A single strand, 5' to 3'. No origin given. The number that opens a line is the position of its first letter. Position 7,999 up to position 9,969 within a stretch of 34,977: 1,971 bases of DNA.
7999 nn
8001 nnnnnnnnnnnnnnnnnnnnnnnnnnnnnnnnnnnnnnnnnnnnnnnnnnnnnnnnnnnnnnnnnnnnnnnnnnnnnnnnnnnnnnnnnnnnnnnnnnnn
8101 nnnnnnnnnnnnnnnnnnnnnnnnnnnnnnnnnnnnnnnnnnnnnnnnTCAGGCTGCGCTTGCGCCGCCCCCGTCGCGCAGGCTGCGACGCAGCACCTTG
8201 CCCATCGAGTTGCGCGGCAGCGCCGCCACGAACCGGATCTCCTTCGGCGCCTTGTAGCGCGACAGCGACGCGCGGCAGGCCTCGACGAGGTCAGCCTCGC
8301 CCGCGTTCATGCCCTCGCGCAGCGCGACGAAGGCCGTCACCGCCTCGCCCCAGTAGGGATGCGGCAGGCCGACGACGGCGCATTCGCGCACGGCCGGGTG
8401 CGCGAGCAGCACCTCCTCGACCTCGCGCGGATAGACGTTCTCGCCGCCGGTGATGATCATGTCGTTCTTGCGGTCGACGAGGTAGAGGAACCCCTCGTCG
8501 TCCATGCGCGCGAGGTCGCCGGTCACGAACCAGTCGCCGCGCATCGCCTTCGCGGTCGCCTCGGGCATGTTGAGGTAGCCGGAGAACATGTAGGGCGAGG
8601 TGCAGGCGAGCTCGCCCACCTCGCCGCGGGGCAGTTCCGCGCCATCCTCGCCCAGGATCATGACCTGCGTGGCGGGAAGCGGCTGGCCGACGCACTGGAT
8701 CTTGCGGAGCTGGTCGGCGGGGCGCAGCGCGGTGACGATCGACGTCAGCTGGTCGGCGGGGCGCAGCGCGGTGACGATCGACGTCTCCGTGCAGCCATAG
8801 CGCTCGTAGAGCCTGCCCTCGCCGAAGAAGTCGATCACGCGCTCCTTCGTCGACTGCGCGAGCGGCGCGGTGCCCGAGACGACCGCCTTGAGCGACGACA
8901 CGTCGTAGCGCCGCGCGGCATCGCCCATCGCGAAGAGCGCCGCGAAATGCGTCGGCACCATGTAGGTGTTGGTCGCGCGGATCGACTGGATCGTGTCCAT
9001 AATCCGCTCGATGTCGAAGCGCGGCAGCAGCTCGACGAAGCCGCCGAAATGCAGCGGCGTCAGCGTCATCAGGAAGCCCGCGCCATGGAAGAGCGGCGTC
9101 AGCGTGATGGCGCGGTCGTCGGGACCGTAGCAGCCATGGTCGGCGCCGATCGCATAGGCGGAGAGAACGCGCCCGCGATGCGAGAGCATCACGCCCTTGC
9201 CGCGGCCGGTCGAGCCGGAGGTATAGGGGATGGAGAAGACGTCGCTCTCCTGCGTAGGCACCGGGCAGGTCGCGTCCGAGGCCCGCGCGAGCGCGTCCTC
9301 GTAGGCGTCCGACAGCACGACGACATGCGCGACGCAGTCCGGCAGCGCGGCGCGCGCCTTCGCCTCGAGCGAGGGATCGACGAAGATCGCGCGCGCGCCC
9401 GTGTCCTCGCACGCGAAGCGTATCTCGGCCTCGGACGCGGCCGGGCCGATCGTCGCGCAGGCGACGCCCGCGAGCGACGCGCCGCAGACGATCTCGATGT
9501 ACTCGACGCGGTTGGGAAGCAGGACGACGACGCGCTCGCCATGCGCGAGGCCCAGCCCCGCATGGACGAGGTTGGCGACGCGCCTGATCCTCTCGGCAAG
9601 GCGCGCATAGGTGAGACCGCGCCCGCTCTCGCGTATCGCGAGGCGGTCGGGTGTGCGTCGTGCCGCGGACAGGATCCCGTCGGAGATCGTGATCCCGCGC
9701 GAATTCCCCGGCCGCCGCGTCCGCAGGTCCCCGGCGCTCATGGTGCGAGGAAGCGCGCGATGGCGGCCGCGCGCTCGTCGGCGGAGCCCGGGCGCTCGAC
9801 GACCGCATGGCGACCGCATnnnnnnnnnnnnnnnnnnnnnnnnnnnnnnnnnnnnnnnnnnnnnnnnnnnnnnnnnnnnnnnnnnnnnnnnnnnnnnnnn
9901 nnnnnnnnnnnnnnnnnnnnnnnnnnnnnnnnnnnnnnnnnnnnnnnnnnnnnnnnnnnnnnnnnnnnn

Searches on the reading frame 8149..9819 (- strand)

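Call 32: search_protein_families(library=pfam, proteins=[window:8149-9819:-])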
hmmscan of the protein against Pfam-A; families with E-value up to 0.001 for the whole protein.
window:8149-9819:- (556 aa): 2 families
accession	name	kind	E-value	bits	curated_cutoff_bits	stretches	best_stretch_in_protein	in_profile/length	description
PF00501.34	AMP-binding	-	1.2e-79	268.3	29.9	1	52-416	4-384/384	AMP-binding enzyme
PF13193.12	AMP-binding_C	-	2.5e-22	80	24.5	1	466-541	1-76/76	AMP-binding enzyme C-terminal domain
